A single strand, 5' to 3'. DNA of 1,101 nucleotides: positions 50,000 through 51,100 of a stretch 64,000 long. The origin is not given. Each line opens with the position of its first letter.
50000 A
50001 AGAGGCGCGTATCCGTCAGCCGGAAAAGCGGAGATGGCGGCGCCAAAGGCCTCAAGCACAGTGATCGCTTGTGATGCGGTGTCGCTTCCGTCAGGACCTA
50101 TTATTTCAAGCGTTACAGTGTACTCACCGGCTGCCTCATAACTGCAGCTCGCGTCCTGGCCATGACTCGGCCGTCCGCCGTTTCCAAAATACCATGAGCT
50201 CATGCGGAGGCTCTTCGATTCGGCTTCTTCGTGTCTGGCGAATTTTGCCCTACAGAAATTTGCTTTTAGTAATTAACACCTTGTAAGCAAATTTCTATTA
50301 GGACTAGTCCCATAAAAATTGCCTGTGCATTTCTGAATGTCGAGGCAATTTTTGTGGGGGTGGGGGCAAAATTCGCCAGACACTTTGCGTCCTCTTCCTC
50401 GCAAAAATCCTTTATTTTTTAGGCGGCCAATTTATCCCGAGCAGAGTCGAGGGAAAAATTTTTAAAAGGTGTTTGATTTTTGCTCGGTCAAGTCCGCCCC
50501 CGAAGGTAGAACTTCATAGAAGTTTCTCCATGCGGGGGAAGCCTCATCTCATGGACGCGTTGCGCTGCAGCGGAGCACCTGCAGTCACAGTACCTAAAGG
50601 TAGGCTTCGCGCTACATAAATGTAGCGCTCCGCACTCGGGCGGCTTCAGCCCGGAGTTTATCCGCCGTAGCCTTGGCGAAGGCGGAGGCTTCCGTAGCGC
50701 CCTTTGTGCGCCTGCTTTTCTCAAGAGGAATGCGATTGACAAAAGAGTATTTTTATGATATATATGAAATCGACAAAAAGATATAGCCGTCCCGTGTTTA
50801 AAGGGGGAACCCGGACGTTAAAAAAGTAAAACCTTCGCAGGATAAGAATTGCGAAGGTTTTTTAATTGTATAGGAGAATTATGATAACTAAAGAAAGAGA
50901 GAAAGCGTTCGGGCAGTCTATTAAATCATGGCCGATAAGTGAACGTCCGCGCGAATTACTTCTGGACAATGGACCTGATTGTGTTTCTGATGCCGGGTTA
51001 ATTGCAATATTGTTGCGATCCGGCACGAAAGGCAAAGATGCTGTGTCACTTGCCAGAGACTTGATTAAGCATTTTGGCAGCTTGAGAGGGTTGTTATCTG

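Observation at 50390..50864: GC-rich, densely self-complementary ~450-nt non-coding region ending in an intrinsic terminator: candidate structured ncRNA of unknown class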

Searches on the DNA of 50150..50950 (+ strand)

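Call 4: search_rna_families(source=window, start=50150, end=50950, threshold=evalue, max_evalue=10, show_alignments=3)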
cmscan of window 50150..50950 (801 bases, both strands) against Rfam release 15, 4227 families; matches with E-value up to 10: 13.
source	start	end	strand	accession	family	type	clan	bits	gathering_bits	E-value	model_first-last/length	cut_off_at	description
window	50747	50866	+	RF04182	GibS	Gene; sRNA;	-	19.6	115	4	1-142/142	no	GibS sRNA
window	50241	50318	-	RF03857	mir-3129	Gene; miRNA;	-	18.5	90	0.89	1-82/82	no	mir-3129 microRNA precursor family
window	50773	50866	+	RF00514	His_leader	Cis-reg; leader;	-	18.1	49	2.4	1-126/126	no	Histidine operon leader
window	50823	50887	-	RF00514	His_leader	Cis-reg; leader;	-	18.1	49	2.4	1-126/126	no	Histidine operon leader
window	50741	50869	-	RF01981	PCGEM1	Gene; lncRNA;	-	17.9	75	9.3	1-132/132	no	Prostate-specific transcript 1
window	50773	50863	+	RF02397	sau-5971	Gene; sRNA;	-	17.2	90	2.7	1-96/96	no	Staphylococcus sRNA sau-5971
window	50254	50297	+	RF03485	mir-4000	Gene; miRNA;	-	16.6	58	2.6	1-54/54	no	mir-4000 microRNA precursor family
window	50247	50304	-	RF00669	mir-96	Gene; miRNA;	-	16.2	65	2.9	13-66/78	no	mir-96 microRNA precursor family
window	50827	50911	-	RF02701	PsrR1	Gene; sRNA;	-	16.2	42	3.4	1-79/79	no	Photosynthesis regulatory RNA1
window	50710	50787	+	RF02973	Enterococcus-1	Gene; sRNA;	-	15.6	71.4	2.1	47-129/152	no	Enterococcus-1 RNA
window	50308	50359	+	RF04235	mir-242_2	Gene; miRNA;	-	14.5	56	4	1-81/81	no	mir-242_2 microRNA precursor family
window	50165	50213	-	RF01768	flavi_FSE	Cis-reg; frameshift_element;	-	11.7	43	8.4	1-62/62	no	ribosomal frameshift site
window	50329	50388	-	RF02091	DAOA-AS1_2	Gene; lncRNA;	-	9.3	43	9.2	145-205/205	no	DAOA antisense RNA 1 conserved region 2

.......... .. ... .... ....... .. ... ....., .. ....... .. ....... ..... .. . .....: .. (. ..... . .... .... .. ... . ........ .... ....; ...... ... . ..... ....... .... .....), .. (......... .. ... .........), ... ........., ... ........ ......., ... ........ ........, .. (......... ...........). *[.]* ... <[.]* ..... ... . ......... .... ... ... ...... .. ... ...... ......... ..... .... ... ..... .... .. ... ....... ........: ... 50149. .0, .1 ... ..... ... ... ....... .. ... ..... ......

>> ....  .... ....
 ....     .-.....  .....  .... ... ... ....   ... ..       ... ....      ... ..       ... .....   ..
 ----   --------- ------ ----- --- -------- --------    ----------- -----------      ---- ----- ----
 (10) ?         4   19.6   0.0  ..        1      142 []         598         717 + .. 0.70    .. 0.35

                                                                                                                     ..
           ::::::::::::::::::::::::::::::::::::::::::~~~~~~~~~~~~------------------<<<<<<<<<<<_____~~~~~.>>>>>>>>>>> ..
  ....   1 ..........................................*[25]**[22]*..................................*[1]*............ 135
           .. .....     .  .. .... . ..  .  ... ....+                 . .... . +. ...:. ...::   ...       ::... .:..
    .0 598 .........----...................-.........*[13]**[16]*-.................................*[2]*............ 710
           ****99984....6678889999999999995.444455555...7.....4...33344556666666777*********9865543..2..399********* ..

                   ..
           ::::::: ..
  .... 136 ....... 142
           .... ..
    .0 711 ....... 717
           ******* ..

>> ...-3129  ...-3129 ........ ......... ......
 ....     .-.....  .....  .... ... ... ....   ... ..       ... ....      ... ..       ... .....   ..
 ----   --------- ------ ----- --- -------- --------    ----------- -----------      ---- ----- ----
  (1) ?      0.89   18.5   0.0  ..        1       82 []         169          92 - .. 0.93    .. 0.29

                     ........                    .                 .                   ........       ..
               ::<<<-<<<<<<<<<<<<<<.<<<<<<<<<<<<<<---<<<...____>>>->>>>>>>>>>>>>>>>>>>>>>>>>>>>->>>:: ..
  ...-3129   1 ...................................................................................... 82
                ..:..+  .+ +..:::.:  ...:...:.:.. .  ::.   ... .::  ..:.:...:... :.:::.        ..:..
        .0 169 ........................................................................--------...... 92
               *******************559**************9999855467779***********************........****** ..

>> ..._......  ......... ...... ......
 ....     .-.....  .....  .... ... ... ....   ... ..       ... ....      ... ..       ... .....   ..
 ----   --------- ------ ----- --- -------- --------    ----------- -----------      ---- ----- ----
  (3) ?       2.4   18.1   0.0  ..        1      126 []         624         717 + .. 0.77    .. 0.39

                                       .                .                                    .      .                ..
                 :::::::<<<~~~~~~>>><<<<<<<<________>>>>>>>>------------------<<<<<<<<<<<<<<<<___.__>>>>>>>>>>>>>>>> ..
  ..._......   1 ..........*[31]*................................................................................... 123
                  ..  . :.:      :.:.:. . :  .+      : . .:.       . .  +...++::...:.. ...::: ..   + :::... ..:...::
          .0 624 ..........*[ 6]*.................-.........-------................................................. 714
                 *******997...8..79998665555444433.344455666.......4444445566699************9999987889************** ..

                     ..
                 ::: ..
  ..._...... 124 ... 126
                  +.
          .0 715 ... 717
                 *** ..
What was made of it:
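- On Any Rfam 15 family (including RNase P, tmRNA, SRP, 6S, group I/II introns and ribozymes): At E<=10 no hit falls in 50390-50735 (call 4).
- On Rfam radC motif RF01754: No hit at E<=10 over 50150-50950 (call 4).
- Closest known: radC RNA motif, Rfam RF01754. Different: cmscan gives no match even at E<=10 (call 4).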

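Call 18: search_dna_similar(query=window:50390-50870:+, collection=plasmids, mode=distant, max_evalue=0.01)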
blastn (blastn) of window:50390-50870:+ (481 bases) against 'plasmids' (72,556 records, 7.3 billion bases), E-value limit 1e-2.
No match.

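Call 19: search_dna_similar(query=window:50210-50870:+, collection=phages, mode=distant, max_evalue=0.01)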
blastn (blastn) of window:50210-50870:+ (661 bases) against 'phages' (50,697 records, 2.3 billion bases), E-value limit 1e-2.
No match.
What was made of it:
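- Tried and rejected: Plasmid or phage origin. blastn found no match (calls 18, 19).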

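Call 68: build_rna_model(alignment_id=A4)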
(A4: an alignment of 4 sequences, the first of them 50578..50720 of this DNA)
Model R1 built from alignment A4 (4 sequences, 204 columns); structure: RNAalifold consensus.
model positions 127; base pairs 32; branch points 2; effective number of sequences 1.02; information 0.59 bits per position. Calibrated on 0.2 Mb of random sequence (short: E-values are rough).
structure used (alignment columns):
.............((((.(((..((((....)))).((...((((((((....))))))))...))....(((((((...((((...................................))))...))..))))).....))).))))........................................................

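Call 69: search_with_rna_model(model_id=R1, sources=[window, L009, L010, L012, L013, L014, L015, L016, L017, L018, L019, L020, L021], max_evalue=10, show_alignments=0)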
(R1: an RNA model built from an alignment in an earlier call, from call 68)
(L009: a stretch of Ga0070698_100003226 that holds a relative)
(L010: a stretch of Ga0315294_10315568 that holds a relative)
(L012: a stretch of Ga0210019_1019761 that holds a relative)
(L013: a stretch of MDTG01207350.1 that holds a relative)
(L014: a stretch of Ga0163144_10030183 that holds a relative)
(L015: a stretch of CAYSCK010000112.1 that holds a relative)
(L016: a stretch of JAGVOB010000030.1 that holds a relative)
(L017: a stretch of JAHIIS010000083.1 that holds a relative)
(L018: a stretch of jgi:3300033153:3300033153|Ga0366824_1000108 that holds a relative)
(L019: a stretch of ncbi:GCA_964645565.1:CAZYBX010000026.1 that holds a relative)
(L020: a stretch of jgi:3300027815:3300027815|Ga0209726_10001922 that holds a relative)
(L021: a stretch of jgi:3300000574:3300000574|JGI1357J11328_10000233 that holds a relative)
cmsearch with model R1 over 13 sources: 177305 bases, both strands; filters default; matches with E-value up to 10: 13.
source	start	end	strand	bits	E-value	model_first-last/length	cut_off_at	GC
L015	4972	5098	-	147.4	7.1e-37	1-127/127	no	0.55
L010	212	338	-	137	4.4e-34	1-127/127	no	0.62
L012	1714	1833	-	132.6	6.3e-33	1-127/127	no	0.56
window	50575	50731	+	126.9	2.2e-31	1-127/127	no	0.59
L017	6143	6263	+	62.1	3.9e-14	1-127/127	no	0.59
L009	7606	7626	-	20.4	0.005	35-55/127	no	0.48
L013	1096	1121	+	19.6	0.0083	32-57/127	no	0.46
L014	4158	4177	-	19.1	0.011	35-54/127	no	0.5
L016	1302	1385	-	16.1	0.073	1-127/127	no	0.54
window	50548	50656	-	15.8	0.083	1-127/127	no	0.61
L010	280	309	+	14.5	0.19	30-59/127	no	0.53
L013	1099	1118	-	14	0.25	35-54/127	no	0.5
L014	4158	4177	+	14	0.25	35-54/127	no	0.5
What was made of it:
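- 50580..50716 (+): Core four-stem unit. P1 is 50581-50589 / 50705-50715. P2 is 50591-50602. P3 is 50609-50628. P4 is 50638-50644 / 50694-50702, with a window-specific tip insert at about 50651-50690. The nearly invariant stretch is 50586-50646. P2 and P3 are a 22-nt tandem duplication. Covariance model R1 scores 127-147 bits in the window, L010, L012 and L015, and 62 bits in L017 (call 69).
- There is one copy per contig (call 69).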

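Call 72: search_with_rna_model(model_id=R1, sources=[window, L010, L012, L015, L017, L016], max_evalue=0.1, make_alignment=true, show_alignments=0)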
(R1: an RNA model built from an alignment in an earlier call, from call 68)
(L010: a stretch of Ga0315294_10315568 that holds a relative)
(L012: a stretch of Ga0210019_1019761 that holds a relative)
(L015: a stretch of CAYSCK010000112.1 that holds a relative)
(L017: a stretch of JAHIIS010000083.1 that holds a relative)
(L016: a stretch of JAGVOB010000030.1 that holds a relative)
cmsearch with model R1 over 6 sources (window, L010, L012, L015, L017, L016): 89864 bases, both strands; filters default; matches with E-value up to 0.1: 8.
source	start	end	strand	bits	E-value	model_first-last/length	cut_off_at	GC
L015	4972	5098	-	147.4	3.6e-37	1-127/127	no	0.55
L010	212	338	-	137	2.3e-34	1-127/127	no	0.62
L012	1714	1833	-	132.6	3.2e-33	1-127/127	no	0.56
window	50575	50731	+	126.9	1.1e-31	1-127/127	no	0.59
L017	6143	6263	+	62.1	2e-14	1-127/127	no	0.59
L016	1302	1385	-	16.1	0.037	1-127/127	no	0.54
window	50548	50656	-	15.8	0.042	1-127/127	no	0.61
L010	280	309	+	14.5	0.099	30-59/127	no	0.53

Alignment A5: 8 matches aligned to the model, 167 columns, each read 5' to 3' on its own strand. Consensus structure (alignment columns), stored with it:
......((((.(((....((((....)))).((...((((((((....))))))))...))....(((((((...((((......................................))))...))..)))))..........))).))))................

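Call 77: search_with_rna_model(model_id=R1, sources=[L022, L023], max_evalue=1, show_alignments=2)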
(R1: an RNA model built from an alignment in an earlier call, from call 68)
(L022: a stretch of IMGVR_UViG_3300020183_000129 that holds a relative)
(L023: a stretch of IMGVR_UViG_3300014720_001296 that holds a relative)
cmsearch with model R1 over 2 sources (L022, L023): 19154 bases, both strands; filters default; matches with E-value up to 1: 0.
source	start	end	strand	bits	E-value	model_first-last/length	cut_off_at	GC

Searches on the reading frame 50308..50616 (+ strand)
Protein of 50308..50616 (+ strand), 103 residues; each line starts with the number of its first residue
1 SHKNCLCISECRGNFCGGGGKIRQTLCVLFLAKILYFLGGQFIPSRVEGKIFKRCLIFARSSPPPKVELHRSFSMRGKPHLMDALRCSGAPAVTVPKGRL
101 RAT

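Call 25: search_protein_families(library=pfam, max_evalue=1, proteins=[window:50308-50616:+])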
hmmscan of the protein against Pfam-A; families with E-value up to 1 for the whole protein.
seq(103 aa): 0 families

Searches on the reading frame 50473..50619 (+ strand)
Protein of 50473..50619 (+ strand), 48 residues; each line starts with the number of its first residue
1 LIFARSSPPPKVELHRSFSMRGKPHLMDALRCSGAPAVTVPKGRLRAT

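Call 21: find_encoding_contigs(protein=window:50473-50619:+, flank=10000, max_places=10)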
Protein window:50473-50619:+ (48 aa): no gene with exactly this product is on record in the collection.

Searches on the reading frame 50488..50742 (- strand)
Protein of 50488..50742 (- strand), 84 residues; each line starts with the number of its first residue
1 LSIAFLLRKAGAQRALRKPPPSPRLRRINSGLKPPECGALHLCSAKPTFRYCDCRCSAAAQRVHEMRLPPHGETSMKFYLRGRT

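Call 20: find_encoding_contigs(protein=window:50488-50742:-, flank=10000, max_places=10)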
Protein window:50488-50742:- (84 aa): no gene with exactly this product is on record in the collection.
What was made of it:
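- Tried and rejected: Exact look-ups of the 84-aa and 48-aa ORFs found nothing on record (calls 20, 21).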

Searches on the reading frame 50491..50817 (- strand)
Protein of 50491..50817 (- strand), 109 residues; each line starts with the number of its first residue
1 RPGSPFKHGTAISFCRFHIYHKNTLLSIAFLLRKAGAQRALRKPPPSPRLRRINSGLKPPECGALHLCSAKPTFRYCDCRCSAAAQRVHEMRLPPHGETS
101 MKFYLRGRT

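Call 25: search_protein_families(library=pfam, max_evalue=1, proteins=[window:50491-50817:-])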
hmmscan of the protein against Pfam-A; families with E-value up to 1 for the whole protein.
seq(109 aa): 1 family
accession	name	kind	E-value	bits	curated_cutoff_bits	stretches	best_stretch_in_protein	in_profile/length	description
PF14670.12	FXa_inhibition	-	0.3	11.7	33.4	1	62-80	8-24/36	Coagulation Factor Xa inhibitory site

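Call 50: search_protein_representatives(protein=window:50491-50817:-)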
Query: 109 residues. Proteins with E-value up to 0.001 (for the whole library): 1; up to 1e-10: 0; up to 1e-30: 0. The best 1 are listed.
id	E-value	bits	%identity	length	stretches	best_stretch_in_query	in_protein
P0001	1.3e-04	38.4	35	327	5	71-104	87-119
